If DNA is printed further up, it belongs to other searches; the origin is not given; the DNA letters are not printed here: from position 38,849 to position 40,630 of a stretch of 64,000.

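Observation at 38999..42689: mtnP - SEDS - class-B PBP operon in which the PBP has lost the SxxK and KTG catalytic motifs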

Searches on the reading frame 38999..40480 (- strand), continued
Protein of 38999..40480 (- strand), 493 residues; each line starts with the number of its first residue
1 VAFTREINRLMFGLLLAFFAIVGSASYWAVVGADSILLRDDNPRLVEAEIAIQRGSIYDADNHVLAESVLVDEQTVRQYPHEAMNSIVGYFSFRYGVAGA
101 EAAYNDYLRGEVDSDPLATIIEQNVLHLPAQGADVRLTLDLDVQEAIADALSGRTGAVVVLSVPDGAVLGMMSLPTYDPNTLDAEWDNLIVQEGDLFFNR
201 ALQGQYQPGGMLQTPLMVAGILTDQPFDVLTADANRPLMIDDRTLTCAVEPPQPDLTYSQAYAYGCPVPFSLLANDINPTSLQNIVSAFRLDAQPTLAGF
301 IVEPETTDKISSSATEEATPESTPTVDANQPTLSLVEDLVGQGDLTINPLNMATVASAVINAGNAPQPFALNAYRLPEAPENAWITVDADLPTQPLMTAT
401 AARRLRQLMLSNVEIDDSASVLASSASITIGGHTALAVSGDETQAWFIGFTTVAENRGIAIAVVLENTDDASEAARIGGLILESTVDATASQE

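Call 43: find_homologous_proteins(query=A2, max_evalue=1e-10)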
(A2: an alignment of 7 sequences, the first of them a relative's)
Query A2 (7 sequences) (470 aa, profile of the alignment): 7779 proteins with E <= 1e-10 among 8000 candidates; the best 120 are listed.
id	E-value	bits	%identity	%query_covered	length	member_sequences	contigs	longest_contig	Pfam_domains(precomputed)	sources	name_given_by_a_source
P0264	3.0e-255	866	38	96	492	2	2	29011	PF03717.21,PF21922.2,PF00905.28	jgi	jgi:penicillin-binding protein A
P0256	1.6e-221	754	100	100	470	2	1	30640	PF21922.2,PF00905.28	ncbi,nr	ncbi:MAG: hypothetical protein HYX51_08240 [Chloroflexi bacterium]|nr:hypothetical protein [Chlorofl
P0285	8.3e-199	679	44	99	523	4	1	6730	PF21922.2,PF00905.28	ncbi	-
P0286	9.7e-197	673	43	100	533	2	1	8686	PF03717.21,PF21922.2,PF00905.28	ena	-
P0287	1.1e-193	663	42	99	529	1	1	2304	PF03717.21,PF21922.2,PF00905.28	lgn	-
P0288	2.8e-189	648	67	100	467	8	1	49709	PF21922.2,PF00905.28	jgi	jgi:peptidoglycan glycosyltransferase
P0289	5.2e-188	644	67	100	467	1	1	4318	PF21922.2,PF00905.28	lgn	-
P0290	1.1e-187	643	70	100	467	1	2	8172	PF21922.2,PF00905.28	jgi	jgi:peptidoglycan glycosyltransferase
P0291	4.6e-187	641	66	100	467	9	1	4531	PF21922.2,PF00905.28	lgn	-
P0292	5.1e-187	641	68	100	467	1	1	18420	PF21922.2,PF00905.28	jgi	jgi:peptidoglycan glycosyltransferase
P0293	9.0e-187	640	42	100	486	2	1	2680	PF21922.2,PF00905.28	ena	-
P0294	9.6e-187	640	67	100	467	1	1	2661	PF21922.2,PF00905.28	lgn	-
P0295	1.6e-186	639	68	100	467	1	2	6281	PF21922.2,PF00905.28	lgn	-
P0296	4.9e-186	637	66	100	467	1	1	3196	PF21922.2,PF00905.28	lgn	-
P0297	1.6e-185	636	67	100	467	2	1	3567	PF21922.2,PF00905.28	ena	-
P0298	2.2e-185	635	67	100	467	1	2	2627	PF21922.2,PF00905.28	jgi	jgi:penicillin-binding protein A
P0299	2.1e-183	629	68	100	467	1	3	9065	PF21922.2,PF00905.28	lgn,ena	-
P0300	4.3e-182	624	42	100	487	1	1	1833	PF21922.2,PF00905.28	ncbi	-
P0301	2.4e-181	622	67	98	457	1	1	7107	PF21922.2,PF00905.28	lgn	-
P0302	2.0e-180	619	61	99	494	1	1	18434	PF21922.2,PF00905.28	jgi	jgi:peptidoglycan glycosyltransferase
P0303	7.0e-180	617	61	100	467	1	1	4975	PF21922.2,PF00905.28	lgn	-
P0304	8.1e-180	617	45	100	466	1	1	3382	PF21922.2,PF00905.28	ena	-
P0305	1.7e-179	616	41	100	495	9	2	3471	PF21922.2,PF00905.28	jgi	jgi:penicillin-binding protein A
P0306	5.3e-179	614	60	96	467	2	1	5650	PF21922.2,PF00905.28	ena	-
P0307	2.9e-177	608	60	100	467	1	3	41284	PF21922.2,PF00905.28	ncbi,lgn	ncbi:MAG: peptidoglycan D,D-transpeptidase FtsI family protein [Dehalococcoidia bacterium]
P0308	4.1e-177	608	59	100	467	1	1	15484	PF21922.2,PF00905.28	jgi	jgi:peptidoglycan glycosyltransferase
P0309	5.3e-177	608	60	100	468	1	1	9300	PF21922.2,PF00905.28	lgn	-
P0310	5.5e-177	608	64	100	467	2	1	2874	PF21922.2,PF00905.28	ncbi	-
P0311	3.4e-176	605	41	100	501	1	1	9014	PF21922.2,PF00905.28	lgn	-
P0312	1.0e-175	603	60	100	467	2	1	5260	PF21922.2,PF00905.28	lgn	-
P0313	1.3e-175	603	59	100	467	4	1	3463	PF21922.2,PF00905.28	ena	-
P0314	1.9e-175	602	61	100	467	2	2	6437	PF21922.2,PF00905.28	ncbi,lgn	ncbi:MAG: peptidoglycan D,D-transpeptidase FtsI family protein [Dehalococcoidia bacterium]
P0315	3.9e-175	601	61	100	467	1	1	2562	PF21922.2,PF00905.28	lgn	-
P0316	5.6e-175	601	43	95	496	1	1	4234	PF21922.2,PF00905.28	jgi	jgi:peptidoglycan glycosyltransferase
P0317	1.1e-174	600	63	97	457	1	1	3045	PF21922.2,PF00905.28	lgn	-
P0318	1.2e-174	600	60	100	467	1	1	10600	PF21922.2,PF00905.28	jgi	jgi:peptidoglycan glycosyltransferase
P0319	1.2e-174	600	60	100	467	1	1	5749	PF21922.2,PF00905.28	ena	-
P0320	1.4e-174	600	62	100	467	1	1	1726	PF21922.2,PF00905.28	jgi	jgi:peptidoglycan glycosyltransferase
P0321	1.5e-174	599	61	100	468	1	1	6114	PF21922.2,PF00905.28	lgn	-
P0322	2.2e-173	596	41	99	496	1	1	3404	PF21922.2,PF00905.28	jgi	jgi:penicillin-binding protein A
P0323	3.0e-173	595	45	99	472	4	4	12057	PF21922.2,PF00905.28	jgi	jgi:peptidoglycan glycosyltransferase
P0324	6.5e-173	594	56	100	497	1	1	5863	PF21922.2,PF00905.28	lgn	-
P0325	1.9e-171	589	43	89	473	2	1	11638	PF21922.2,PF00905.28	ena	-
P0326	4.2e-171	588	39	100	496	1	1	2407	PF21922.2,PF00905.28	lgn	-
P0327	4.5e-171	588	59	100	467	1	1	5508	PF21922.2,PF00905.28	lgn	-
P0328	1.2e-170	587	56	100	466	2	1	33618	PF21922.2,PF00905.28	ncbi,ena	ncbi:MAG TPA: penicillin-binding transpeptidase domain-containing protein [Dehalococcoidia bacterium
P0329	1.6e-170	586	45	100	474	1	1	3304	PF21922.2,PF00905.28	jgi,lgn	jgi:peptidoglycan glycosyltransferase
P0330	1.8e-170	586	39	100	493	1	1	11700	PF21922.2,PF00905.28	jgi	jgi:peptidoglycan glycosyltransferase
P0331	2.6e-167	576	48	100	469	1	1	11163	PF21922.2,PF00905.28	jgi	jgi:peptidoglycan glycosyltransferase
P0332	5.1e-167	575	53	100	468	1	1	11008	PF03717.21,PF21922.2,PF00905.28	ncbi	-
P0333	5.2e-167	575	52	99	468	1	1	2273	PF03717.21,PF21922.2,PF00905.28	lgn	-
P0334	4.0e-166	572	52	99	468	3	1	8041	PF03717.21,PF21922.2,PF00905.28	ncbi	-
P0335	9.2e-166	570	54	100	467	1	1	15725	PF21922.2,PF00905.28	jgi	jgi:peptidoglycan glycosyltransferase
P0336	1.0e-165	570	42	100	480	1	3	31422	PF21922.2,PF00905.28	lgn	-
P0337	1.9e-165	569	52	100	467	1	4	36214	PF21922.2,PF00905.28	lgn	-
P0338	1.1e-164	567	53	100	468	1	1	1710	PF21922.2,PF00905.28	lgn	-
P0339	1.7e-164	566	51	100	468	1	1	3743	PF21922.2,PF00905.28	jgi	jgi:peptidoglycan glycosyltransferase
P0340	2.1e-164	566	60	100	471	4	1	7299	PF21922.2,PF00905.28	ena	-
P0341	2.4e-164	566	52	100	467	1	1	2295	PF21922.2,PF00905.28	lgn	-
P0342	5.7e-164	565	54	98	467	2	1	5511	PF21922.2,PF00905.28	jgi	jgi:peptidoglycan glycosyltransferase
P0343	7.2e-164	564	53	100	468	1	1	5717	PF21922.2,PF00905.28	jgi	jgi:peptidoglycan glycosyltransferase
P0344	8.9e-164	564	45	99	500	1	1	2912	PF21922.2,PF00905.28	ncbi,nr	ncbi:MAG: penicillin-binding protein 2 [Chloroflexi bacterium]|nr:MAG: penicillin-binding protein 2 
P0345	3.3e-163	562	53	99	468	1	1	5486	PF21922.2,PF00905.28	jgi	jgi:penicillin-binding protein A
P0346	3.3e-163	562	43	99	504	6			PF21922.2,PF00905.28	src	-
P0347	6.7e-163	561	52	99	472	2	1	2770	PF03717.21,PF21922.2,PF00905.28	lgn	-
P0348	6.9e-163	561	53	100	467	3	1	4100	PF21922.2,PF00905.28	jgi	-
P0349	1.2e-162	560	52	99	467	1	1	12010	PF21922.2,PF00905.28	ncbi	ncbi:MAG: peptidoglycan D,D-transpeptidase FtsI family protein [Dehalococcoidia bacterium]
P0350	1.5e-162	560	40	100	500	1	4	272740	PF21922.2,PF00905.28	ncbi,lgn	-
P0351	1.5e-162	560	45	100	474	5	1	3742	PF21922.2,PF00905.28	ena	-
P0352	2.1e-162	559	53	98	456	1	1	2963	PF03717.21,PF21922.2,PF00905.28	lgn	-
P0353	6.7e-162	558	41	99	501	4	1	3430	PF21922.2,PF00905.28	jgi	jgi:penicillin-binding protein A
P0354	9.1e-162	557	52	100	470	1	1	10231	PF21922.2,PF00905.28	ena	-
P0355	1.2e-161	557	52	99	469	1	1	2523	PF21922.2,PF00905.28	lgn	-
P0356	1.6e-161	556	53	100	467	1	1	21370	PF21922.2,PF00905.28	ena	-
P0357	1.9e-161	556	51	100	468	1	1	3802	PF21922.2,PF00905.28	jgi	jgi:peptidoglycan glycosyltransferase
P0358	3.2e-161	556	51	100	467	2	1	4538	PF21922.2,PF00905.28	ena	-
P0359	1.3e-160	554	52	100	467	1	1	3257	PF21922.2,PF00905.28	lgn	-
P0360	1.5e-160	553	53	100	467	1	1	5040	PF21922.2,PF00905.28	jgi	jgi:peptidoglycan glycosyltransferase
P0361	9.3e-160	551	52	99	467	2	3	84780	PF21922.2,PF00905.28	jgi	jgi:penicillin-binding protein A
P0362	9.4e-160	551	51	100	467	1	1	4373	PF21922.2,PF00905.28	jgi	jgi:peptidoglycan glycosyltransferase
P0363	1.3e-159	550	40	100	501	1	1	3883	PF21922.2,PF00905.28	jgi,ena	jgi:peptidoglycan glycosyltransferase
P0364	2.4e-159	549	43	100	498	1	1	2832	PF21922.2,PF00905.28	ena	-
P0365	3.0e-159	549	53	100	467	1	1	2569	PF21922.2,PF00905.28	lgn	-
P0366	4.5e-159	548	41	100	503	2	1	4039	PF21922.2,PF00905.28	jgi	jgi:peptidoglycan glycosyltransferase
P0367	6.5e-159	548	41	100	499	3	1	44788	PF21922.2,PF00905.28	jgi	jgi:penicillin-binding protein A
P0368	6.6e-159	548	53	99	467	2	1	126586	PF21922.2,PF00905.28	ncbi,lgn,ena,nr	ncbi:MAG TPA: penicillin-binding transpeptidase domain-containing protein [Dehalococcoidia bacterium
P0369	7.5e-159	548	40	99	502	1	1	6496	PF21922.2,PF00905.28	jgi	jgi:peptidoglycan glycosyltransferase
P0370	1.3e-158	547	52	99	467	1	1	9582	PF21922.2,PF00905.28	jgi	jgi:penicillin-binding protein A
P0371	2.3e-158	546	52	99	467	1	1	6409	PF21922.2,PF00905.28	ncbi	ncbi:MAG: peptidoglycan D,D-transpeptidase FtsI family protein [Dehalococcoidia bacterium]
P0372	2.5e-158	546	52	99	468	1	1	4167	PF03717.21,PF21922.2,PF00905.28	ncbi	-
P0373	2.6e-158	546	41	99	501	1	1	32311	PF21922.2,PF00905.28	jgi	jgi:peptidoglycan glycosyltransferase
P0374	3.2e-158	546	39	100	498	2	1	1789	PF21922.2,PF00905.28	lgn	-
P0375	3.8e-158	545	42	99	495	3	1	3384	PF21922.2,PF00905.28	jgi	jgi:peptidoglycan glycosyltransferase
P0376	1.7e-157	543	41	100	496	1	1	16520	PF21922.2,PF00905.28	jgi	jgi:penicillin-binding protein A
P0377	2.0e-157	543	40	100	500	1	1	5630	PF21922.2,PF00905.28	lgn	-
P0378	2.8e-157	543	41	100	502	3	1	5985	PF21922.2,PF00905.28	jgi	jgi:peptidoglycan glycosyltransferase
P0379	4.6e-157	542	42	100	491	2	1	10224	PF21922.2,PF00905.28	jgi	jgi:peptidoglycan glycosyltransferase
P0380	6.2e-157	541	51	99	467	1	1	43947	PF21922.2,PF00905.28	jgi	jgi:peptidoglycan glycosyltransferase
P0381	7.4e-157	541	41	100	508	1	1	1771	PF21922.2,PF00905.28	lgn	-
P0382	1.1e-156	541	48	100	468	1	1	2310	PF03717.21,PF21922.2,PF00905.28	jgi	jgi:peptidoglycan glycosyltransferase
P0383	1.3e-156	540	50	99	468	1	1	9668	PF03717.21,PF21922.2,PF00905.28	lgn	-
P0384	1.8e-156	540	52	99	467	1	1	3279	PF21922.2,PF00905.28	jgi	jgi:peptidoglycan glycosyltransferase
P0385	2.6e-156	539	51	99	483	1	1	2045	PF21922.2,PF00905.28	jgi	jgi:peptidoglycan glycosyltransferase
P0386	2.8e-156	539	40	99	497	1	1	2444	PF21922.2,PF00905.28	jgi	jgi:peptidoglycan glycosyltransferase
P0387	3.7e-156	539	40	99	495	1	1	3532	PF21922.2,PF00905.28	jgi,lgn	jgi:peptidoglycan glycosyltransferase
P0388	4.4e-156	539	42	100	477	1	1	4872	PF21922.2,PF00905.28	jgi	jgi:peptidoglycan glycosyltransferase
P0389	6.0e-156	538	52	100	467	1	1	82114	PF21922.2,PF00905.28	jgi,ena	-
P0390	7.2e-156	538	54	96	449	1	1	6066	PF21922.2,PF00905.28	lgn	-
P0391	2.1e-155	536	51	99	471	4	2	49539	PF21922.2,PF00905.28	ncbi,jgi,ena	-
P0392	5.4e-155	535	39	100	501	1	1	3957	PF21922.2,PF00905.28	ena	-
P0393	1.0e-154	534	39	99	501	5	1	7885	PF21922.2,PF00905.28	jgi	jgi:penicillin-binding protein A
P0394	2.6e-154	533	40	99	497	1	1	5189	PF21922.2,PF00905.28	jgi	jgi:peptidoglycan glycosyltransferase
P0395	6.0e-154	532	41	100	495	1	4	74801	PF00905.28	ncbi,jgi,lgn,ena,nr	ncbi:MAG: penicillin-binding protein 2 [Chloroflexi bacterium]|nr:penicillin-binding protein 2 [Chlo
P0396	8.6e-154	531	42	99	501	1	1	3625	PF21922.2,PF00905.28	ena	-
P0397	1.2e-153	530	39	100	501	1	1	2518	PF21922.2,PF00905.28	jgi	jgi:peptidoglycan glycosyltransferase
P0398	1.2e-153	530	50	99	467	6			PF03717.21,PF21922.2,PF00905.28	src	-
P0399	1.3e-153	530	39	100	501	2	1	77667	PF21922.2,PF00905.28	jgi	jgi:peptidoglycan glycosyltransferase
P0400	1.7e-153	530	43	100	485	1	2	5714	PF21922.2,PF00905.28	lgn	-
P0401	3.6e-153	529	50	99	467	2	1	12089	PF21922.2,PF00905.28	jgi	jgi:peptidoglycan glycosyltransferase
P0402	1.5e-152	527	39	100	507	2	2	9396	PF21922.2,PF00905.28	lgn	-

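Call 44: predict_structure(alignment_id=A1)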
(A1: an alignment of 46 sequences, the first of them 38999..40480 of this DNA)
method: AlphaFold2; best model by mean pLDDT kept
length: 493 residues; sequences in the alignment: 46
mean_pLDDT: 87.4   pTM: 0.85
mean pLDDT of the five models: 87.4, 86.8, 86.0, 83.3, 81.9
residues with pLDDT >= 90: 299; 70-90: 142; 50-70: 29; < 50: 23
segments of 3 or more residues with pLDDT < 50: 306-318, 320-327
pLDDT, mean of each block of 10 residues (from residue 1): 83 96 85 63 77 94 96 90 93 88 93 71 75 96 98 96 97 93 88 78 87 94 91 94 92 97 97 90 88 86 57 44 46 66 86 97 96 89 83 92 97 96 97 94 95 94 97 98 96 77
secondary structure, 60 per line:
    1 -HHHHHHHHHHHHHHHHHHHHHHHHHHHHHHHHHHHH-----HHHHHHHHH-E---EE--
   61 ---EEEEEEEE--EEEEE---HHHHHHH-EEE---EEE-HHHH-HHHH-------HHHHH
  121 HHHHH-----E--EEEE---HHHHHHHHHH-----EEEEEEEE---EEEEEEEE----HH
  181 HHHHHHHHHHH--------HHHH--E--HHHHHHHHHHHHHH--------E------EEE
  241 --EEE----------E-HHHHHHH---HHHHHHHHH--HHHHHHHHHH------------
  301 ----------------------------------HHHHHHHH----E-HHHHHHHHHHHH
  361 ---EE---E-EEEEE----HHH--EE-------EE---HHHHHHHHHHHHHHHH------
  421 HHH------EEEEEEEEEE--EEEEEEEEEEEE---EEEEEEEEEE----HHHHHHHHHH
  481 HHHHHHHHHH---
elements in order: H2-37 H43-51 E64-71 E74-78 H82-88 E90-92 E96-98 H100-103 H105-108 H116-125 E134-137 H141-150 E156-163 E167-174 H179-191 H200-203 H209-222 E238-240 E243-245 H258-264 H268-276 H279-288 H335-342 H349-360 E371-375 H399-414 E430-439 E442-453 E457-466 H471-490

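Call 50: fold_search(model_id=the predicted structure, library=pdb)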
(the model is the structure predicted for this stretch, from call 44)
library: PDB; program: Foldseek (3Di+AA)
matches with E <= 10: 1488; with E <= 0.001: 938
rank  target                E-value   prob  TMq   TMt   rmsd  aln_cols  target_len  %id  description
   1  4qjg_A                1.5e-27  1.00  0.68  0.80   6.2       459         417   24  Structure of a putative peptidoglycan glycosyltransferase from Atopobium parvulum in complex with penicillin V (released 2014-07-09)
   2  4r3j_A                1.6e-27  1.00  0.68  0.81   6.1       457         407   23  Structure of a putative peptidoglycan glycosyltransferase from Atopobium parvulum in complex with cefapirin (released 2014-09-17)
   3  3un7_A                3.0e-27  1.00  0.70  0.78   4.6       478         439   22  Crystal structure of PBPA from MYCOBACTERIUM TUBERCULOSIS (released 2012-10-24)
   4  4qjg_B                3.1e-27  1.00  0.68  0.80   6.2       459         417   24  Structure of a putative peptidoglycan glycosyltransferase from Atopobium parvulum in complex with penicillin V (released 2014-07-09)
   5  3upo_A                3.3e-27  1.00  0.70  0.78   6.0       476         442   23  Structure of penicillin-binding protein A from M. tuberculosis: penicillin G acyl-enzyme complex (released 2012-10-24)
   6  4n1x_A                3.5e-27  1.00  0.67  0.79   6.3       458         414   23  Structure of a putative peptidoglycan glycosyltransferase from Atopobium parvulum in complex with penicillin G (released 2013-10-30)
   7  4r1g_B                4.6e-27  1.00  0.68  0.79   6.3       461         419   24  Structure of a putative peptidoglycan glycosyltransferase from Atopobium parvulum in complex with cloxacillin (released 2014-08-27)
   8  4ra7_B                4.6e-27  1.00  0.68  0.79   6.3       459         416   24  Structure of a putative peptidoglycan glycosyltransferase from Atopobium parvulum in complex with nafcillin (released 2014-09-24)
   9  4jbf_A                5.1e-27  1.00  0.68  0.80   5.3       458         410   23  Crystal structure of peptidoglycan glycosyltransferase from Atopobium parvulum DSM 20469. (released 2013-03-20)
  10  4mnr                  5.4e-27  1.00  0.69  0.80   6.1       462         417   23  Crystal Structure of D,D-Transpeptidase Domain of Peptidoglycan Glycosyltransferase from Eggerthella lenta (released 2013-09-25)
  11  4r0q_B                8.7e-27  1.00  0.68  0.80   5.5       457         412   24  Structure of a putative peptidoglycan glycosyltransferase from Atopobium parvulum in complex with cephalothin (released 2014-08-27)
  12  4r1g_A                9.2e-27  1.00  0.68  0.80   6.2       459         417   23  Structure of a putative peptidoglycan glycosyltransferase from Atopobium parvulum in complex with cloxacillin (released 2014-08-27)
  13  3upn_A                1.0e-26  1.00  0.71  0.80   5.3       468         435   22  Structure of penicillin-binding protein A from M. tuberculosis: imipenem acyl-enzyme complex (released 2012-10-24)
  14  3upp_A                1.1e-26  1.00  0.70  0.77   4.7       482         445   21  Structure of penicillin-binding protein A from M. tuberculosis: ceftrixaone acyl-enzyme complex (released 2012-10-24)
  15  4ra7_A                1.3e-26  1.00  0.67  0.79   6.6       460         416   24  Structure of a putative peptidoglycan glycosyltransferase from Atopobium parvulum in complex with nafcillin (released 2014-09-24)
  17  3upp_B                2.0e-26  1.00  0.69  0.77   5.5       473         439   22  Structure of penicillin-binding protein A from M. tuberculosis: ceftrixaone acyl-enzyme complex (released 2012-10-24)
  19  3upn_B                2.4e-26  1.00  0.70  0.78   5.3       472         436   22  Structure of penicillin-binding protein A from M. tuberculosis: imipenem acyl-enzyme complex (released 2012-10-24)
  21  3un7_B                3.9e-26  1.00  0.68  0.77   5.4       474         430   22  Crystal structure of PBPA from MYCOBACTERIUM TUBERCULOSIS (released 2012-10-24)
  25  3upo_B                2.5e-25  1.00  0.69  0.78   4.6       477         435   22  Structure of penicillin-binding protein A from M. tuberculosis: penicillin G acyl-enzyme complex (released 2012-10-24)
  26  3lo7_A                6.3e-25  1.00  0.68  0.79   4.0       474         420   22  Crystal structure of PBPA from Mycobacterium tuberculosis (released 2010-03-23)
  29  3lo7_B                1.3e-21  1.00  0.63  0.80   4.2       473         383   21  Crystal structure of PBPA from Mycobacterium tuberculosis (released 2010-03-23)
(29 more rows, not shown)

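Call 59: find_encoding_contigs(protein=P0002, flank=10000, max_places=1)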
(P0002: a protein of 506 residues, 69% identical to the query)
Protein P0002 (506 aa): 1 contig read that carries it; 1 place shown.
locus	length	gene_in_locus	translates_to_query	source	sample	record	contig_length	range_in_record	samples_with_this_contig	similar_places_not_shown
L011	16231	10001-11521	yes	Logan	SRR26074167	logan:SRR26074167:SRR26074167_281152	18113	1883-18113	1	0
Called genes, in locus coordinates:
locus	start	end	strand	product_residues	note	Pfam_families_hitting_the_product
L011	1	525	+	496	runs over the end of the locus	PF04932:Wzy_C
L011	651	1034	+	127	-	PF01250:Ribosomal_S6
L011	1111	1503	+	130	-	PF00436:SSB, PF22657:SSB_1 (weak)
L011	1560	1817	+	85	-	PF01084:Ribosomal_S18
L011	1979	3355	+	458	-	PF13623:SurA_N_2 (faint), PF13616:Rotamase_3, PF00639:Rotamase, PF13145:Rotamase_2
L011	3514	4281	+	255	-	PF12401:FhaA_N, PF16697:Yop-YscD_cpl, PF00498:FHA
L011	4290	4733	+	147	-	PF16697:Yop-YscD_cpl, PF00498:FHA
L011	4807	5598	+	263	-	PF00106:adh_short, PF08659:KR, PF23441:SDR, PF13561:adh_short_C2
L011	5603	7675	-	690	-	PF02897:Peptidase_S9_N, PF00326:Peptidase_S9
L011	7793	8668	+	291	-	PF01048:PNP_UDP_1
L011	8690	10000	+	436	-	PF01098:FTSW_RODA_SPOVE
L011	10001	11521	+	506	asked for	PF21922:PBP_dimer_2 (faint), PF00905:Transpeptidase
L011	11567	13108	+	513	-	PF06347:SH3_4 (weak), PF08239:SH3_3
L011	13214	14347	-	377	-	PF03706:LPG_synthase_TM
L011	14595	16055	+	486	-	-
